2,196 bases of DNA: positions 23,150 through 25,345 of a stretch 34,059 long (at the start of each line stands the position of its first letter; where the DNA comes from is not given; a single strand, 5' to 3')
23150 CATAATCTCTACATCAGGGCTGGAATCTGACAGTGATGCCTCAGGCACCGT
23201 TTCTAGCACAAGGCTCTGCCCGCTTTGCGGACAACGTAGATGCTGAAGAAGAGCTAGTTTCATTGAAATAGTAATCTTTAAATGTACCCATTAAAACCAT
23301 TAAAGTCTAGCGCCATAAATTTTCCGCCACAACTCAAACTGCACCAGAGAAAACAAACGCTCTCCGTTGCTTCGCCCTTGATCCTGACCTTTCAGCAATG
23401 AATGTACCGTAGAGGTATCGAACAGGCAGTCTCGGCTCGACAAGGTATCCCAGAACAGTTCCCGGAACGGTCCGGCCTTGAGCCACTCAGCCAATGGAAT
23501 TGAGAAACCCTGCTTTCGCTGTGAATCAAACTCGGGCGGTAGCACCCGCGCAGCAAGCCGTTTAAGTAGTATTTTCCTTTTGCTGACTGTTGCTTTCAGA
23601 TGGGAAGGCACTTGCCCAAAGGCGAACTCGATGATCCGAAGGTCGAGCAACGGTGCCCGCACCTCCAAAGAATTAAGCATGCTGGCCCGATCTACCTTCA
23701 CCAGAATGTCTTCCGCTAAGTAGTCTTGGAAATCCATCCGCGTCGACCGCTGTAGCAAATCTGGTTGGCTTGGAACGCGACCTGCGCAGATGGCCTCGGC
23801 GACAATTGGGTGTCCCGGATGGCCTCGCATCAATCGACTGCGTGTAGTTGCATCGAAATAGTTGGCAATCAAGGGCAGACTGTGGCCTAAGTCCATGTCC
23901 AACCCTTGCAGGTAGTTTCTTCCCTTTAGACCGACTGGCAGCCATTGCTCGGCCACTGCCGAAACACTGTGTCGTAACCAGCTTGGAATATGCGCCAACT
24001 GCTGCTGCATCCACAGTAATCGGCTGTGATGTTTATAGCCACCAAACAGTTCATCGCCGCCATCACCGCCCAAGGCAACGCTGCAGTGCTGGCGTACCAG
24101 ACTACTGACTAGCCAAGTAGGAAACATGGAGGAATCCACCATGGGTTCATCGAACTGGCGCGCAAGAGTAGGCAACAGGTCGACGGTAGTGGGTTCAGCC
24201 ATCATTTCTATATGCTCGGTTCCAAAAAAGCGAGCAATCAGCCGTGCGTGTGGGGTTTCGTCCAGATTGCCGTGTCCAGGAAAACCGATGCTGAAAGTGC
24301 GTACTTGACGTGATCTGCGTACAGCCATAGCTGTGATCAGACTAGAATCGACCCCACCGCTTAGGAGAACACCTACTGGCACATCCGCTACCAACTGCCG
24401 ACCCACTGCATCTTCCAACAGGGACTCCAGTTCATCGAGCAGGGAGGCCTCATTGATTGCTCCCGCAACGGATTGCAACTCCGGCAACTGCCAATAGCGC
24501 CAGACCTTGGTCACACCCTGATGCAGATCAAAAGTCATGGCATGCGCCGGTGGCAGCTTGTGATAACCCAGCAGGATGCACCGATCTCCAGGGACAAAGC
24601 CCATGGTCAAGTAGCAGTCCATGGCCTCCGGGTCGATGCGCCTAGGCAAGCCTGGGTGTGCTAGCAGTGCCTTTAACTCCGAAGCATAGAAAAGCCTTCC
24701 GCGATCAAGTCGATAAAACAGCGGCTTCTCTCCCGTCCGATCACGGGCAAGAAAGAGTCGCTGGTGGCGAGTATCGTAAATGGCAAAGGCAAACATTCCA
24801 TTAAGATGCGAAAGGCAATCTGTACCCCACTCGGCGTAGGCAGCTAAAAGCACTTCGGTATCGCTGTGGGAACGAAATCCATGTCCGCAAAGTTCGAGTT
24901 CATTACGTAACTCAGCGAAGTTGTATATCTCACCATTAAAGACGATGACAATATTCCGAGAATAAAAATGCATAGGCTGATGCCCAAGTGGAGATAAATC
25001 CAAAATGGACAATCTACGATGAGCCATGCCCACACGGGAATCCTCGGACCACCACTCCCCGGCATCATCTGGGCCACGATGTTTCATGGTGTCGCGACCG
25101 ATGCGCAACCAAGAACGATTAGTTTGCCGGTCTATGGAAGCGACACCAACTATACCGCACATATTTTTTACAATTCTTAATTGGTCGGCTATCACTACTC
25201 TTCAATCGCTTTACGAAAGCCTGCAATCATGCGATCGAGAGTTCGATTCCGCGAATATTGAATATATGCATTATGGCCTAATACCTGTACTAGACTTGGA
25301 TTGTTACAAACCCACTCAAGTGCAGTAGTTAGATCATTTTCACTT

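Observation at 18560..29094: Three separate amidotransferase systems plus three methyltransferases in one glycan locus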

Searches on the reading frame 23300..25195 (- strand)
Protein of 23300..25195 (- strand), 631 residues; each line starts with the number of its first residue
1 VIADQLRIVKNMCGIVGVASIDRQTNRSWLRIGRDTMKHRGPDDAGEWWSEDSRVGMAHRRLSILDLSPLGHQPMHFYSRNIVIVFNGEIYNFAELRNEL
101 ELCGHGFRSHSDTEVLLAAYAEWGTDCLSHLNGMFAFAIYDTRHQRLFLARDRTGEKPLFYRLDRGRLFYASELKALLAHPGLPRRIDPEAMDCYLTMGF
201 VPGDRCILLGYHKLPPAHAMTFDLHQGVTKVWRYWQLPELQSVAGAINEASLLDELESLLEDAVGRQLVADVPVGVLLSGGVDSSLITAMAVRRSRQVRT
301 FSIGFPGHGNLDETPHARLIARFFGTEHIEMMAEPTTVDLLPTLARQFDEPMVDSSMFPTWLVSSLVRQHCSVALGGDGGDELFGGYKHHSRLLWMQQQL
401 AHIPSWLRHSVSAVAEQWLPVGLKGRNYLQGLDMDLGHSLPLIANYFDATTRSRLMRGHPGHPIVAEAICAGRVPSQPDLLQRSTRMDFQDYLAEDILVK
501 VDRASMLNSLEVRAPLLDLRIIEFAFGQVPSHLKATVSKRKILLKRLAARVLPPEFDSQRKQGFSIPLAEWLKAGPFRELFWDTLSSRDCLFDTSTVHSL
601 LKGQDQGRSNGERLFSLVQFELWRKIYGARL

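Call 3: search_protein_families(library=pfam, proteins=[window:23300-25195:-])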
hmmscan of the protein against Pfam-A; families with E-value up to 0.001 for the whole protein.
window:23300-25195:- (631 aa): 4 families
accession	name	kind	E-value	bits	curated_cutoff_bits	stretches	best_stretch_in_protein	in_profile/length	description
PF00733.27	Asn_synthase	-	3.1e-83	280.8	21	1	255-624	1-353/354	Asparagine synthase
PF13522.11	GATase_6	-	5e-48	162.8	27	1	42-173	1-130/130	Glutamine amidotransferase domain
PF13537.11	GATase_7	-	1.5e-47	161.1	25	1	59-179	1-123/123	Glutamine amidotransferase domain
PF12481.13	DUF3700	-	1.1e-06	28.7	27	1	81-164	76-162/228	Aluminium induced protein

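Call 4: search_protein_families(library=ncbifam, proteins=[window:23300-25195:-])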
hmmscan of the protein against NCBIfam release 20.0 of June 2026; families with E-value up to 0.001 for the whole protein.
window:23300-25195:- (631 aa): 10 families
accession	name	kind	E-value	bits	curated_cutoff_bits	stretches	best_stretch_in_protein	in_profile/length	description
TIGR03108.1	eps_aminotran_1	hypoth_equivalog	3.4e-152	508.3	816.9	1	12-621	1-622/628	XrtA/PEP-CTERM system amidotransferase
TIGR01536.1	asn_synth_AEB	equivalog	2.7e-138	462.2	267.1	1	13-564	1-517/517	asparagine synthase (glutamine-hydrolyzing)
TIGR03104.1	trio_amidotrans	equivalog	3.9e-116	388.6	570.1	2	12-393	1-386/589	N-acetylglutaminylglutamine amidotransferase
NF006949.0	PRK09431.1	equivalog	2.2e-77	260.9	499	3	12-179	1-167/554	asparagine synthase B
NF033535.1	lass_lactam_cya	exception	1.2e-68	232.3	525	1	12-389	1-382/668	lasso peptide isopeptide bond-forming cyclase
NF001484.0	PRK00331.1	subfamily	1.8e-12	46.5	381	1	78-180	91-201/601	isomerizing glutamine--fructose-6-phosphate transaminase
TIGR01135.1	glmS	equivalog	8e-12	44.4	418.05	1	78-180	90-200/607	glutamine--fructose-6-phosphate transaminase (isomerizing)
TIGR01134.1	purF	equivalog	1.4e-11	44.4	350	1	56-191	67-213/432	amidophosphoribosyltransferase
NF033561.1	macrolact_Ik_Al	subfamily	4.5e-10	38.8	300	1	109-391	57-338/561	albusnodin/ikarugamycin family macrolactam cyclase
NF002048.0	PRK00876.1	subfamily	0.00064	18.6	313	1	248-331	15-98/330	NAD(+) synthase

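Call 14: search_solved_structures(query=window:23300-25162:-, show_alignments=2, max_evalue=1e-10)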
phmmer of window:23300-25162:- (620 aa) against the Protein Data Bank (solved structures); distinct sequences matched with E-value up to 1e-10: 6.
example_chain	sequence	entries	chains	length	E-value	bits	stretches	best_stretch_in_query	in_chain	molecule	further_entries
7ylz_A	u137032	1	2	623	3.6e-66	227.2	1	1-380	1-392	hydroxyamidotransferase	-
1ct9_A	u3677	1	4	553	1.6e-40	142.5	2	17-167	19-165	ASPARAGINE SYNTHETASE B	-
6gq3_A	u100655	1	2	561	4.9e-27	97.9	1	25-378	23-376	Asparagine synthetase [glutamine-hydrolyzing]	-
8sue_A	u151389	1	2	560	6.8e-27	97.4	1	26-378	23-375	Asparagine synthetase [glutamine-hydrolyzing]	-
9b6c_A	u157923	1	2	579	3.8e-26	95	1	26-378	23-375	Asparagine synthetase [glutamine-hydrolyzing]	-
1jgt_A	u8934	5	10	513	1.6e-14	56.6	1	73-391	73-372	BETA-LACTAM SYNTHETASE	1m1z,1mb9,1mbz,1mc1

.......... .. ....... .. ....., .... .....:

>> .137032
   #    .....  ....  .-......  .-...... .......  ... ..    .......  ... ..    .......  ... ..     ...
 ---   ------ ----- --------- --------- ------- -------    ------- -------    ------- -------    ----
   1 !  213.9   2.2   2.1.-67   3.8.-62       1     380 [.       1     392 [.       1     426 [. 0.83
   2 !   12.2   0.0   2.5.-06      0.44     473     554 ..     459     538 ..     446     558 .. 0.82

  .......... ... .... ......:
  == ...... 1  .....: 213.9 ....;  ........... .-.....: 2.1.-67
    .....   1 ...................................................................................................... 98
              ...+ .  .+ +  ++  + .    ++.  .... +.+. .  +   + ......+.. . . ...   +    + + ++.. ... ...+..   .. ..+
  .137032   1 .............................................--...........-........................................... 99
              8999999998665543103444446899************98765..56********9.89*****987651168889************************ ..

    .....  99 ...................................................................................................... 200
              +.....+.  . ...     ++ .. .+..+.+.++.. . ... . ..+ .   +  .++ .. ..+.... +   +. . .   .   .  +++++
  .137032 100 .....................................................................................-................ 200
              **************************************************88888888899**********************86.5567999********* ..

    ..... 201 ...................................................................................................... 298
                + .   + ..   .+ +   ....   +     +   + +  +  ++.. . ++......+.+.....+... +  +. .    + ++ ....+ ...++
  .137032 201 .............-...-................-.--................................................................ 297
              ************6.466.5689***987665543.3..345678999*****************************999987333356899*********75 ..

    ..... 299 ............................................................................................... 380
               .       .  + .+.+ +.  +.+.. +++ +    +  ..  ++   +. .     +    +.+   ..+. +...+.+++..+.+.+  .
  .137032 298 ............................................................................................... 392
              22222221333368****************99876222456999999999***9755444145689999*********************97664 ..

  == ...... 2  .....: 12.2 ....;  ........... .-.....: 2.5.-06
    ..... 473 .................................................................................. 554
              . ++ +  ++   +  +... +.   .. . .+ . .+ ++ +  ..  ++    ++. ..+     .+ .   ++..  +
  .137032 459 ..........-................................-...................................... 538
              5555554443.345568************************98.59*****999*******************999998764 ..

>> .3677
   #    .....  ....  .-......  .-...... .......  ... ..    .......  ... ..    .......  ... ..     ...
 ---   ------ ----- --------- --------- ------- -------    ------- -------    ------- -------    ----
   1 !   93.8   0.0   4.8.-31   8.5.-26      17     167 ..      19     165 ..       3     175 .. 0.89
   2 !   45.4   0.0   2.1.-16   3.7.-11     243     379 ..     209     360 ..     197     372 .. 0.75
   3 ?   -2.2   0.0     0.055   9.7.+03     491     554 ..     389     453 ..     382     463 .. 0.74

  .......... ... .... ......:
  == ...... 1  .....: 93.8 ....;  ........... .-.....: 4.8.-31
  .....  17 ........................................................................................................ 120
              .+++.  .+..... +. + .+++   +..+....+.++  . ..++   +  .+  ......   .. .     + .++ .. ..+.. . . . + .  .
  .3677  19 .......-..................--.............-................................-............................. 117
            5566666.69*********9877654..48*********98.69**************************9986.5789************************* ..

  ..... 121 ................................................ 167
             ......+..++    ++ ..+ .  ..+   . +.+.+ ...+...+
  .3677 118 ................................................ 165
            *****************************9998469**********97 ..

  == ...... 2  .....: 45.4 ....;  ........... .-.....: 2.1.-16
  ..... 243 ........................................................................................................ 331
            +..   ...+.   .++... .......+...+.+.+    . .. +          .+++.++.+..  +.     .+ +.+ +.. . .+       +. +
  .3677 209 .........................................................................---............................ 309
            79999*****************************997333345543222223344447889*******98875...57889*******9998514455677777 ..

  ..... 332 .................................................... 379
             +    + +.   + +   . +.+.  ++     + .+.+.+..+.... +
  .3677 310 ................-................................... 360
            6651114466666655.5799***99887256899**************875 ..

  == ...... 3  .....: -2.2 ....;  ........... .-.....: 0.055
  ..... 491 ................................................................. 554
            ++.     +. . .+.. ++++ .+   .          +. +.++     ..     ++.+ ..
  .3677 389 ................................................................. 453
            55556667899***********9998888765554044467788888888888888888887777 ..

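Call 16: find_homologous_proteins(query=window:23300-25162:-, max_evalue=1e-30)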
Query window:23300-25162:- (620 aa): 8000 proteins with E <= 1e-30 among 8000 candidates; the best 120 are listed.
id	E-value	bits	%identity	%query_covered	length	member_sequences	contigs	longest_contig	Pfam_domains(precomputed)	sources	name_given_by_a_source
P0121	0.0e+0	1441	100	100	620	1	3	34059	PF12481.14,PF00733.28,PF13522.12,PF13537.12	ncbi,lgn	-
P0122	0.0e+0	1259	87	100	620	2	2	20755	PF12481.14,PF00733.28,PF13522.12,PF13537.12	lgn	-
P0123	0.0e+0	1249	87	100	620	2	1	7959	PF12481.14,PF00733.28,PF13522.12,PF13537.12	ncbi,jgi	jgi:asparagine synthase (glutamine-hydrolysing)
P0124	0.0e+0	1220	85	100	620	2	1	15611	PF00733.28,PF13522.12,PF13537.12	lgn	-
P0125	0.0e+0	1218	85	100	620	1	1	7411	PF12481.14,PF00733.28,PF13522.12,PF13537.12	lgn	-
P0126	0.0e+0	1142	79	100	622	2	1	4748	PF00733.28,PF13522.12,PF13537.12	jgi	-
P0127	0.0e+0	1128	78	100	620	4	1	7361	PF00733.28,PF13522.12,PF13537.12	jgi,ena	-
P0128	0.0e+0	1121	77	100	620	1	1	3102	PF00733.28,PF13522.12,PF13537.12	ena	-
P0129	0.0e+0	1117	77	99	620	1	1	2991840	PF00733.28,PF13522.12,PF13537.12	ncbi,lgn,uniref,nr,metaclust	ncbi:asparagine synthase (glutamine-hydrolyzing) [Candidatus Symbiobacter mobilis]|uniref:asparagine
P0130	0.0e+0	1109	76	100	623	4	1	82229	PF12481.14,PF00733.28,PF13522.12,PF13537.12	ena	-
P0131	0.0e+0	1106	85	90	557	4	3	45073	PF12481.14,PF00733.28,PF13522.12,PF13537.12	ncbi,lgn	-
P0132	0.0e+0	1100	76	100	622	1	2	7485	PF12481.14,PF00733.28,PF13522.12,PF13537.12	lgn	-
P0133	0.0e+0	1100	76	100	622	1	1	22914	PF00733.28,PF13522.12,PF13537.12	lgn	-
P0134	0.0e+0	1099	76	100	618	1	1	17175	PF12481.14,PF00733.28,PF13522.12,PF13537.12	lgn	-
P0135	0.0e+0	1098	78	99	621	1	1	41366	PF12481.14,PF00733.28,PF13522.12,PF13537.12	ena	-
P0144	0.0e+0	1082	75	100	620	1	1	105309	PF12481.14,PF00733.28,PF13522.12,PF13537.12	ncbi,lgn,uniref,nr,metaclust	ncbi:asparagine synthase (glutamine-hydrolyzing) [Spirulina subsalsa]|uniref:asparagine synthase (gl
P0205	0.0e+0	1020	72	100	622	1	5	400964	PF12481.14,PF00733.28,PF13522.12,PF13537.12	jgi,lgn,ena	-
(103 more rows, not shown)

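Call 17: find_encoding_contigs(protein=P0129, flank=10000, max_places=1)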
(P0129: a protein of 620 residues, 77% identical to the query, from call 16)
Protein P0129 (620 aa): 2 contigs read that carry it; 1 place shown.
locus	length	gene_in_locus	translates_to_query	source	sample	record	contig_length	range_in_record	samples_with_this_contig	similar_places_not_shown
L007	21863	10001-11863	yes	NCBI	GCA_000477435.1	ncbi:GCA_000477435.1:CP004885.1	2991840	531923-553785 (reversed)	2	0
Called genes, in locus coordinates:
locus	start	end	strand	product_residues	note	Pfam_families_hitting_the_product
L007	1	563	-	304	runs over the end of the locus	PF08843:AbiEii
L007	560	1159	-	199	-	PF13338:AbiEi_4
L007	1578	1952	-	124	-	PF13744:HTH_37 (weak), PF13560:HTH_31, PF01381:HTH_3 (faint)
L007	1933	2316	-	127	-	PF05973:Gp49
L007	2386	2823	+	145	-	-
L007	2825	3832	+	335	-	PF00106:adh_short (weak), PF01073:3Beta_HSD, PF01370:Epimerase, PF02719:Polysacc_synt_2, PF04321:RmlD_sub_bind, PF13460:NAD_binding_10 (weak), PF16363:GDP_Man_Dehyd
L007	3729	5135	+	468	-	PF01943:Polysacc_synt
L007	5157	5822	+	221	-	PF14602:Hexapep_2 (faint), PF00132:Hexapep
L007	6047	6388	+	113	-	PF08241:Methyltransf_11, PF08242:Methyltransf_12, PF13489:Methyltransf_23, PF13649:Methyltransf_25, PF13847:Methyltransf_31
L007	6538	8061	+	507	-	-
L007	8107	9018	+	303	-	PF01531:Glyco_transf_11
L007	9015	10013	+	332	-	PF00535:Glycos_transf_2, PF10111:Glyco_tranf_2_2, PF13641:Glyco_tranf_2_3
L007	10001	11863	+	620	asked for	PF13522:GATase_6, PF13537:GATase_7, PF00733:Asn_synthase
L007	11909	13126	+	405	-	PF00534:Glycos_transf_1, PF13692:Glyco_trans_1_4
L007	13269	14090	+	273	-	PF13489:Methyltransf_23, PF07021:MetW (weak), PF13847:Methyltransf_31 (weak), PF08241:Methyltransf_11, PF08242:Methyltransf_12, PF13649:Methyltransf_25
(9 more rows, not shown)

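Call 18: find_encoding_contigs(protein=P0144, flank=10000, max_places=1)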
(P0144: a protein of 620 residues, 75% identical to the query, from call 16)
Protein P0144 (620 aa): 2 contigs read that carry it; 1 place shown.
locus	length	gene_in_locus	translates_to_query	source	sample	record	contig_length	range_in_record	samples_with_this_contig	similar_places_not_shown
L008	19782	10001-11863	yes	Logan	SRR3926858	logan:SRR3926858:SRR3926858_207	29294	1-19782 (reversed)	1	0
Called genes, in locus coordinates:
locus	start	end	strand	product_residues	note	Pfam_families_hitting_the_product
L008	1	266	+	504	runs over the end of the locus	PF01943:Polysacc_synt, PF13440:Polysacc_synt_3, PF01554:MatE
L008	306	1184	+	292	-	PF00535:Glycos_transf_2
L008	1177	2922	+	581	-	PF02543:Carbam_trans_N, PF22521:HypF_C_2 (weak), PF16861:Carbam_trans_C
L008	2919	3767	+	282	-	PF13489:Methyltransf_23 (weak), PF03269:DUF268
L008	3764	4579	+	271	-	PF05050:Methyltransf_21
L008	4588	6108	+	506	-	-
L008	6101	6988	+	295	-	PF01531:Glyco_transf_11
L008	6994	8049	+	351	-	PF13524:Glyco_trans_1_2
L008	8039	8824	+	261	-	PF05050:Methyltransf_21 (weak)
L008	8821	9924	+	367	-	PF00534:Glycos_transf_1, PF13692:Glyco_trans_1_4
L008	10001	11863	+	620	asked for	PF13522:GATase_6, PF12481:DUF3700 (weak), PF13537:GATase_7, PF00733:Asn_synthase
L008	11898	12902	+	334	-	PF08003:Methyltransf_9 (faint), PF13489:Methyltransf_23, PF13847:Methyltransf_31, PF08241:Methyltransf_11, PF08242:Methyltransf_12, PF13649:Methyltransf_25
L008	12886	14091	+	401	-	PF00534:Glycos_transf_1, PF13692:Glyco_trans_1_4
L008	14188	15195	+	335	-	PF01073:3Beta_HSD, PF01370:Epimerase, PF02719:Polysacc_synt_2, PF04321:RmlD_sub_bind, PF07993:NAD_binding_4 (faint), PF13460:NAD_binding_10 (weak), PF16363:GDP_Man_Dehyd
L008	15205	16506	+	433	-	PF03721:UDPG_MGDP_dh_N, PF00984:UDPG_MGDP_dh, PF03720:UDPG_MGDP_dh_C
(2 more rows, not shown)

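Call 19: find_encoding_contigs(protein=P0205, flank=10000, max_places=1)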
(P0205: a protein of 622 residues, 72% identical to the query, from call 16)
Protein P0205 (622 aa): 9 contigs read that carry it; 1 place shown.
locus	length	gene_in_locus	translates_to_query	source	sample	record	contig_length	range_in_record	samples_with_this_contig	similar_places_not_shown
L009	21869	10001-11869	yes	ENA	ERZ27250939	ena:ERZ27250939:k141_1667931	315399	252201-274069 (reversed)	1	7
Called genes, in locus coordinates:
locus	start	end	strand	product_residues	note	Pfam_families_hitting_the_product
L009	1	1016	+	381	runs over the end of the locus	PF01370:Epimerase, PF04321:RmlD_sub_bind (weak), PF16363:GDP_Man_Dehyd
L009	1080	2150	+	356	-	PF01370:Epimerase, PF04321:RmlD_sub_bind (weak), PF16363:GDP_Man_Dehyd, PF01370:Epimerase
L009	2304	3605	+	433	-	PF01943:Polysacc_synt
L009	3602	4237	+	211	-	-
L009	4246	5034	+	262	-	PF03269:DUF268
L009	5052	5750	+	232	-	PF13489:Methyltransf_23, PF08241:Methyltransf_11, PF08242:Methyltransf_12, PF13649:Methyltransf_25, PF20922:Anamorsin_N (weak), PF13847:Methyltransf_31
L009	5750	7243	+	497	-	-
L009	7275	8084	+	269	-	PF13489:Methyltransf_23 (weak), PF08241:Methyltransf_11, PF08242:Methyltransf_12 (faint), PF13649:Methyltransf_25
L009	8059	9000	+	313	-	PF01531:Glyco_transf_11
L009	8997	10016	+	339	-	PF10111:Glyco_tranf_2_2, PF13641:Glyco_tranf_2_3, PF00535:Glycos_transf_2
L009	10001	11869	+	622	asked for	PF13522:GATase_6, PF13537:GATase_7, PF12481:DUF3700 (weak), PF00733:Asn_synthase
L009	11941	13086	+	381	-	PF13439:Glyco_transf_4 (weak), PF13524:Glyco_trans_1_2 (faint), PF00534:Glycos_transf_1, PF13692:Glyco_trans_1_4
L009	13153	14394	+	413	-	PF13439:Glyco_transf_4 (weak), PF13579:Glyco_trans_4_4, PF00534:Glycos_transf_1, PF13692:Glyco_trans_1_4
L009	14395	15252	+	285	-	PF01370:Epimerase, PF04321:RmlD_sub_bind, PF16363:GDP_Man_Dehyd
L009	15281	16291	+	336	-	PF01073:3Beta_HSD, PF01370:Epimerase, PF02719:Polysacc_synt_2, PF04321:RmlD_sub_bind (weak), PF05368:NmrA, PF13460:NAD_binding_10, PF16363:GDP_Man_Dehyd, PF08485:Polysacc_syn_2C, +1 more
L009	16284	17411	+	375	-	PF02350:Epimerase_2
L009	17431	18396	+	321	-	PF01073:3Beta_HSD, PF01370:Epimerase, PF02719:Polysacc_synt_2, PF04321:RmlD_sub_bind, PF05368:NmrA (faint), PF13460:NAD_binding_10, PF16363:GDP_Man_Dehyd, PF07993:NAD_binding_4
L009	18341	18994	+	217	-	PF02397:Bac_transf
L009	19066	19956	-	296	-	PF00483:NTP_transferase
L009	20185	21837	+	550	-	PF00342:PGI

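Call 37: find_encoding_contigs(protein=P0121, flank=1000, max_places=10)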
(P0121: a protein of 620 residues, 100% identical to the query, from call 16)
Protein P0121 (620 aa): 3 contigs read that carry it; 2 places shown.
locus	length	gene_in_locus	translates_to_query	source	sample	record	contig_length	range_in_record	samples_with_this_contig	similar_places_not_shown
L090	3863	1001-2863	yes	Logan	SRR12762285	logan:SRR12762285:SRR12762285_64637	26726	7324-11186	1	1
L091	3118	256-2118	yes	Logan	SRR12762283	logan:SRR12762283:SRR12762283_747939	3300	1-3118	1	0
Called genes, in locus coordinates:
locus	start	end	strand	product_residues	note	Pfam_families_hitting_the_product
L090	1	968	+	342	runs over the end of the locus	PF00534:Glycos_transf_1, PF13692:Glyco_trans_1_4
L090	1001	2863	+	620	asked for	PF13522:GATase_6, PF12481:DUF3700 (weak), PF13537:GATase_7, PF00733:Asn_synthase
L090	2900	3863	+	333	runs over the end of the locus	PF08241:Methyltransf_11, PF08242:Methyltransf_12 (weak), PF13489:Methyltransf_23 (weak), PF13649:Methyltransf_25, PF13847:Methyltransf_31 (weak)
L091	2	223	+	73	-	?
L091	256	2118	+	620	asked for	PF13522:GATase_6, PF12481:DUF3700 (weak), PF13537:GATase_7, PF00733:Asn_synthase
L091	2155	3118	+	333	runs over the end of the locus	PF08241:Methyltransf_11, PF08242:Methyltransf_12 (weak), PF13489:Methyltransf_23 (weak), PF13649:Methyltransf_25, PF13847:Methyltransf_31 (weak)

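Call 38: find_related_loci(query=window:23300-25162:-, collection=metagenome_contigs, flank=10000)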
Query window:23300-25162:- (620 aa) in metagenome_contigs; peptide patterns used: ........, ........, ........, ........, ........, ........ (x = any residue, [..] = any of these).
284 stretches matched a pattern; 263 encode a relative of the query (tblastn E <= 1e-3); the best 80 are kept; 80 distinct loci.
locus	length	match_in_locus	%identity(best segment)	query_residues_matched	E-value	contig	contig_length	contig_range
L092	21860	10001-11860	84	1-620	0e+0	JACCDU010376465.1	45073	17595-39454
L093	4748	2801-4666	79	1-620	0e+0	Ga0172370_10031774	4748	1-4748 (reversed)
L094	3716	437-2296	79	1-620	0e+0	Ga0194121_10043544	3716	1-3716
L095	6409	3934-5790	74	1-620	0e+0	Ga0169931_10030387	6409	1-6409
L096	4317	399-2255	73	1-620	0e+0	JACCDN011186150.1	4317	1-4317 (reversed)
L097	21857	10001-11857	72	1-617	0e+0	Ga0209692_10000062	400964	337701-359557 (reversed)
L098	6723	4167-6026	73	1-620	0e+0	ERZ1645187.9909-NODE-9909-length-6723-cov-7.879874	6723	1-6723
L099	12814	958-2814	72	1-617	0e+0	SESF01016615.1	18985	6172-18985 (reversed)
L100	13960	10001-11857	72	1-617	0e+0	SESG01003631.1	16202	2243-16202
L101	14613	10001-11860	72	1-620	0e+0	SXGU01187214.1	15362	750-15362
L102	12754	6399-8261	73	1-620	0e+0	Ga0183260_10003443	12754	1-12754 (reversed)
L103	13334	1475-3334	69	1-620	0e+0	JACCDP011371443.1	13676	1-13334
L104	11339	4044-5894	70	1-617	0e+0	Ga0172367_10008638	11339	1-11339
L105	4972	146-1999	72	1-616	0e+0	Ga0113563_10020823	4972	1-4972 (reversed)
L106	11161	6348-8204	72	1-617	0e+0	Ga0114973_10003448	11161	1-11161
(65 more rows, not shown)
